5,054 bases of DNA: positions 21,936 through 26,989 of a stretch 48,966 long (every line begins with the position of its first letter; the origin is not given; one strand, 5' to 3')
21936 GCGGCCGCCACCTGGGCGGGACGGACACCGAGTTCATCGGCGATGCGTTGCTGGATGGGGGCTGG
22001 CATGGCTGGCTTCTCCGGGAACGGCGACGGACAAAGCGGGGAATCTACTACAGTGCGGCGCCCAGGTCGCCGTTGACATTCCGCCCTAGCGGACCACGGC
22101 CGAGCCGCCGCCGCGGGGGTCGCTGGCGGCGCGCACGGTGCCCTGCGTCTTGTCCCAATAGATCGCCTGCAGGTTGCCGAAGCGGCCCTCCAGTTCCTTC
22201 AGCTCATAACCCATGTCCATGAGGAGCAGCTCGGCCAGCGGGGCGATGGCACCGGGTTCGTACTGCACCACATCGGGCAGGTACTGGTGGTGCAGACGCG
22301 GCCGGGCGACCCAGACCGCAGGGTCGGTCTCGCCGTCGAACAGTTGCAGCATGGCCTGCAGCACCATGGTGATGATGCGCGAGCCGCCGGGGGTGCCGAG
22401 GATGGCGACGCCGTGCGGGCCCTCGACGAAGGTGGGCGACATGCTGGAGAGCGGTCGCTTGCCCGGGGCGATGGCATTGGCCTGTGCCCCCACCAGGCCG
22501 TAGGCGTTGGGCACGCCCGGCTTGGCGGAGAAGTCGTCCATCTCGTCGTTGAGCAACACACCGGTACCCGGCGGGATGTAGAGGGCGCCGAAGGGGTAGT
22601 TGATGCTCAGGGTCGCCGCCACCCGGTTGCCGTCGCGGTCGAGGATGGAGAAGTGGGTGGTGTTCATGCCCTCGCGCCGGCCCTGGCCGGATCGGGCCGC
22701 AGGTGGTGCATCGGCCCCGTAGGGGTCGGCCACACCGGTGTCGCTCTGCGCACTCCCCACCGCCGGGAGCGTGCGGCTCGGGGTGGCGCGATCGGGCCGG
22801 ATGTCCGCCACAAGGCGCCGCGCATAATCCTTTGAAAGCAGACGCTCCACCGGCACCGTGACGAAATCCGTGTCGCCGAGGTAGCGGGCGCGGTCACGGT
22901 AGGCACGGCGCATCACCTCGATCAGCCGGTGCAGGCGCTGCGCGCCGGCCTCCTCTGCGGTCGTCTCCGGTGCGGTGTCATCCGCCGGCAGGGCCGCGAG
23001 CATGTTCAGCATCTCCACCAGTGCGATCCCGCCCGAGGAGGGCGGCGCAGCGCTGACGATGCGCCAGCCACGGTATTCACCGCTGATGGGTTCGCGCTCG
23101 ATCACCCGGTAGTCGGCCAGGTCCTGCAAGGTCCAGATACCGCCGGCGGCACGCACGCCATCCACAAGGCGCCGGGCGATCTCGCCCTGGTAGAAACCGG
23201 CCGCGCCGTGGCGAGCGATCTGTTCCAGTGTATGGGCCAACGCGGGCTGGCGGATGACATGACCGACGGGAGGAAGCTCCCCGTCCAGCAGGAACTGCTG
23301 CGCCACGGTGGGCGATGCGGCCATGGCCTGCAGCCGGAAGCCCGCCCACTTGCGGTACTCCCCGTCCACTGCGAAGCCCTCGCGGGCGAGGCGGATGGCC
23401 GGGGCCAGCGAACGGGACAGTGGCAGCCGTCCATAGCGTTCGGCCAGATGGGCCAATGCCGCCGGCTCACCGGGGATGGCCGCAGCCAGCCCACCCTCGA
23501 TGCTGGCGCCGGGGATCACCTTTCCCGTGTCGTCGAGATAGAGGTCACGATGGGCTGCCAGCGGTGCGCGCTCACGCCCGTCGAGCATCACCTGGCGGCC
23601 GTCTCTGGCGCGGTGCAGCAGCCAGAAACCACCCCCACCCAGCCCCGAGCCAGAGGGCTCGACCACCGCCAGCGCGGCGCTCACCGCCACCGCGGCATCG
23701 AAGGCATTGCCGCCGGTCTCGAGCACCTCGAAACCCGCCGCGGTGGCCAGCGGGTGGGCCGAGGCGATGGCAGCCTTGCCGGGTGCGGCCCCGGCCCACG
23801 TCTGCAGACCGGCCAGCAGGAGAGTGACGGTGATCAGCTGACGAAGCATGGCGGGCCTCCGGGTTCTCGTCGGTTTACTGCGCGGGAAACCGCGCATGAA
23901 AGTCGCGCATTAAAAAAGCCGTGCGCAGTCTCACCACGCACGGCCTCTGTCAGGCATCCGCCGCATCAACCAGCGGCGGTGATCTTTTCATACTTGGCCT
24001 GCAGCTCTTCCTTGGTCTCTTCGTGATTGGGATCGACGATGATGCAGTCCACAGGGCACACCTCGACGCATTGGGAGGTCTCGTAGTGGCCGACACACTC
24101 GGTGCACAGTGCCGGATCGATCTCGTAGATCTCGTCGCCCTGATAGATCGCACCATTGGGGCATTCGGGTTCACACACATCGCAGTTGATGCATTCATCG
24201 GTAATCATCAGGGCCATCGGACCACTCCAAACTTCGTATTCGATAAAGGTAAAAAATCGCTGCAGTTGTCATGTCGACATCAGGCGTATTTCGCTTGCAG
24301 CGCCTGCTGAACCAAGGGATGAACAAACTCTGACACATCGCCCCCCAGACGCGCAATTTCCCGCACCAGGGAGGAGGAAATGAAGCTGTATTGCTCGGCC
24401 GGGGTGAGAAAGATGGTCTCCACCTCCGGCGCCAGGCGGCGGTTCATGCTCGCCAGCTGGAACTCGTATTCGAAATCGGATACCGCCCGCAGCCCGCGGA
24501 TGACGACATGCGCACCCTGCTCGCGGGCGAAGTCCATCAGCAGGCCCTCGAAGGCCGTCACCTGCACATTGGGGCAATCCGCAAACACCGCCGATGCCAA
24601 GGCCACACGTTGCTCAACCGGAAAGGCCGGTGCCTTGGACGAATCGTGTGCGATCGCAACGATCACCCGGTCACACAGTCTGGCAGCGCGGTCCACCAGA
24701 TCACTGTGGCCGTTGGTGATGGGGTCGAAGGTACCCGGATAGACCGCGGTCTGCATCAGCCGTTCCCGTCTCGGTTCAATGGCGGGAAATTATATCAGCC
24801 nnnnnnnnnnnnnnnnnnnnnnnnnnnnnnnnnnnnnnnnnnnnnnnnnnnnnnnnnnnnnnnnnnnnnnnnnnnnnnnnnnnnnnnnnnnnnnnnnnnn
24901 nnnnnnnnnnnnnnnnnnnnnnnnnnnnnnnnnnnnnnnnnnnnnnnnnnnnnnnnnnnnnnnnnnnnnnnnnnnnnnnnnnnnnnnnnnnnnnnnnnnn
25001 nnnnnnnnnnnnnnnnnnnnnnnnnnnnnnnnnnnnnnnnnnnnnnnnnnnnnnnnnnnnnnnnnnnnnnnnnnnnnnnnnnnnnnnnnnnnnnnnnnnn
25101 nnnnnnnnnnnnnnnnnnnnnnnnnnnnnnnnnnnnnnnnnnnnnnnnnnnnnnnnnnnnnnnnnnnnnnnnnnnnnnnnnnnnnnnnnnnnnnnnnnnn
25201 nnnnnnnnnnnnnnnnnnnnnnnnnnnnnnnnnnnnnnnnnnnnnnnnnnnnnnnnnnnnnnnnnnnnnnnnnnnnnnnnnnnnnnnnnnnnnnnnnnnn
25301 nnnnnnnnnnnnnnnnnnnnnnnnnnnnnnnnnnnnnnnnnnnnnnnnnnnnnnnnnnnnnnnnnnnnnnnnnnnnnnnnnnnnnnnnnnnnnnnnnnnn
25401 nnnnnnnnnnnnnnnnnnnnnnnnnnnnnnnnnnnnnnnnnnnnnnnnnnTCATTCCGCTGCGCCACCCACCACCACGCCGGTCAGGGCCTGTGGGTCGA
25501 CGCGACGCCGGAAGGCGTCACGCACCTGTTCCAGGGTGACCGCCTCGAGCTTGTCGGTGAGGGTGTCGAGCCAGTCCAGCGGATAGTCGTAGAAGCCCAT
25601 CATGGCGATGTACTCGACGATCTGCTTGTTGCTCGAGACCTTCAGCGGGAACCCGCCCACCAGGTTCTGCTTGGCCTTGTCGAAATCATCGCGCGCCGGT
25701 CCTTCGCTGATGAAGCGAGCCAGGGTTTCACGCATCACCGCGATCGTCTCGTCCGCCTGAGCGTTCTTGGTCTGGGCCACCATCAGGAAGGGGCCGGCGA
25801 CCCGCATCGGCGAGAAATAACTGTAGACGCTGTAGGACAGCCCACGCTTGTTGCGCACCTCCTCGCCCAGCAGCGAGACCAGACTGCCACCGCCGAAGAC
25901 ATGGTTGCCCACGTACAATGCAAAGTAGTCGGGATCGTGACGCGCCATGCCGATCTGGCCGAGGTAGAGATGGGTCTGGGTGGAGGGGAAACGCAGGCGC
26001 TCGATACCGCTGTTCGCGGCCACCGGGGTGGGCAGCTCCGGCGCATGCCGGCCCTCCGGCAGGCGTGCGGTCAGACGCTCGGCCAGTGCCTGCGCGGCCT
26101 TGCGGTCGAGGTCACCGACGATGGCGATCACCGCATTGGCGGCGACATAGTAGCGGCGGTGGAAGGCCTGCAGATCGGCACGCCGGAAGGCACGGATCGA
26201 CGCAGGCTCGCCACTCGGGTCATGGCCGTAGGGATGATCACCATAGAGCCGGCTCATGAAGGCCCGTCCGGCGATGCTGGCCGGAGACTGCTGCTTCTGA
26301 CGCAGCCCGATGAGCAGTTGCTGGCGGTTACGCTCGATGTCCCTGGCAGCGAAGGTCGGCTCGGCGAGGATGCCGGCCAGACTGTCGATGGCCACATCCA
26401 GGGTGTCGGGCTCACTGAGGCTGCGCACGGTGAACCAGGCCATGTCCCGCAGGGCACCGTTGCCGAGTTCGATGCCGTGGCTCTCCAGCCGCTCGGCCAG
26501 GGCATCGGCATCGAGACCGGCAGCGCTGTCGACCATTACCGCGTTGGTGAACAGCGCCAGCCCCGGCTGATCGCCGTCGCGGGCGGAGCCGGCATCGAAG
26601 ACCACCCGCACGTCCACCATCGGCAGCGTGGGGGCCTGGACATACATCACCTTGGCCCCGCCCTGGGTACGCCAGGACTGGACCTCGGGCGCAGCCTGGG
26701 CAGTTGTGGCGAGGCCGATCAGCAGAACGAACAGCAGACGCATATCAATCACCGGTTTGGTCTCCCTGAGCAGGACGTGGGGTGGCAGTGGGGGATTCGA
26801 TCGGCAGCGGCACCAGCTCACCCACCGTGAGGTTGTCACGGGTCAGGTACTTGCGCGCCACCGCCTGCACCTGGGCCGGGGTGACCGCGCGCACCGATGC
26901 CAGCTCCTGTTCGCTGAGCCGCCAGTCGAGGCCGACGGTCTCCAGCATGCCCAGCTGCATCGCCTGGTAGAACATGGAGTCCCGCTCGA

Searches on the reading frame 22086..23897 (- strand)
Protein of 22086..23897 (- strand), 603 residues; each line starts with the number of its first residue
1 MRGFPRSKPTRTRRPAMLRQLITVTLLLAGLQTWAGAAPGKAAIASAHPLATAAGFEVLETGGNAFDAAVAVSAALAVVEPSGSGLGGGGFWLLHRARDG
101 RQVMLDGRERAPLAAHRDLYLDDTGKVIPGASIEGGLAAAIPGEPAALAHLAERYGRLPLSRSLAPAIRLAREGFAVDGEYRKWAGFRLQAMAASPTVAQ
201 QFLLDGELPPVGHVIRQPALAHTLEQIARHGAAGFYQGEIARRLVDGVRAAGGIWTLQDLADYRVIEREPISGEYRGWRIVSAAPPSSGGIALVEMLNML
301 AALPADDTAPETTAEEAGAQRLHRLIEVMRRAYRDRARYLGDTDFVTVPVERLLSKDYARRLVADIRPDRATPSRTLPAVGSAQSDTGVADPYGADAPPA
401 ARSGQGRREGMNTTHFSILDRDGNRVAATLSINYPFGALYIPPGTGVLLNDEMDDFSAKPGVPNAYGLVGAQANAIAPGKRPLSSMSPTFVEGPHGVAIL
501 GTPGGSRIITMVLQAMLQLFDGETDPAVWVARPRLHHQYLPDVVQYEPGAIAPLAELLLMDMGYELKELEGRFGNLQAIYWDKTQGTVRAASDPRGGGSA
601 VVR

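Call 67: search_protein_families(library=pfam, proteins=[window:22086-23897:-], max_evalue=0.00001)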
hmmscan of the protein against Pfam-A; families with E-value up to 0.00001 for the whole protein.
window:22086-23897:- (603 aa): 1 family
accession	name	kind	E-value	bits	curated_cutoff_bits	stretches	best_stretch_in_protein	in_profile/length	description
PF01019.26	G_glu_transpept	-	1.2e-161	539.5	27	1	57-597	2-511/512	Gamma-glutamyltranspeptidase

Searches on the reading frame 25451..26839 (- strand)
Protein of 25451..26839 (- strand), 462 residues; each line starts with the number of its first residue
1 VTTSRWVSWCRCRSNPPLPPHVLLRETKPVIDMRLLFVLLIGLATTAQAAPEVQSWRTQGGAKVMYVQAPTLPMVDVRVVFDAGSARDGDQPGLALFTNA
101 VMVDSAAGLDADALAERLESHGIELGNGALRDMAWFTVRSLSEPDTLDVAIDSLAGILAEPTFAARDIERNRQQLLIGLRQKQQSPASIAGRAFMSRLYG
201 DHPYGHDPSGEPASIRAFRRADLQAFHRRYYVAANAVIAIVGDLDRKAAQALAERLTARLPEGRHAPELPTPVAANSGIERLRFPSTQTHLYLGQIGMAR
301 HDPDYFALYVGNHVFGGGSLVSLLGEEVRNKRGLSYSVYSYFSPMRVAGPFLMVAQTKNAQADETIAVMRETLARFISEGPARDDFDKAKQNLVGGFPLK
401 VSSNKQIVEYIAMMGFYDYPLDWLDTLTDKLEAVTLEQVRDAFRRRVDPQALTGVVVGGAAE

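Call 67: search_protein_families(library=pfam, proteins=[window:25451-26839:-], max_evalue=0.00001)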
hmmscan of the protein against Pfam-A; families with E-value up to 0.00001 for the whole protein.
window:25451-26839:- (462 aa): 2 families
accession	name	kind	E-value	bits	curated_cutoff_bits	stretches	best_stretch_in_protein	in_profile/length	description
PF05193.26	Peptidase_M16_C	-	9.4e-37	127.1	23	1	218-393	2-181/181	Peptidase M16 inactive domain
PF00675.25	Peptidase_M16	-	3.2e-11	43.8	22.3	1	63-205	1-142/149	Insulinase (Peptidase family M16)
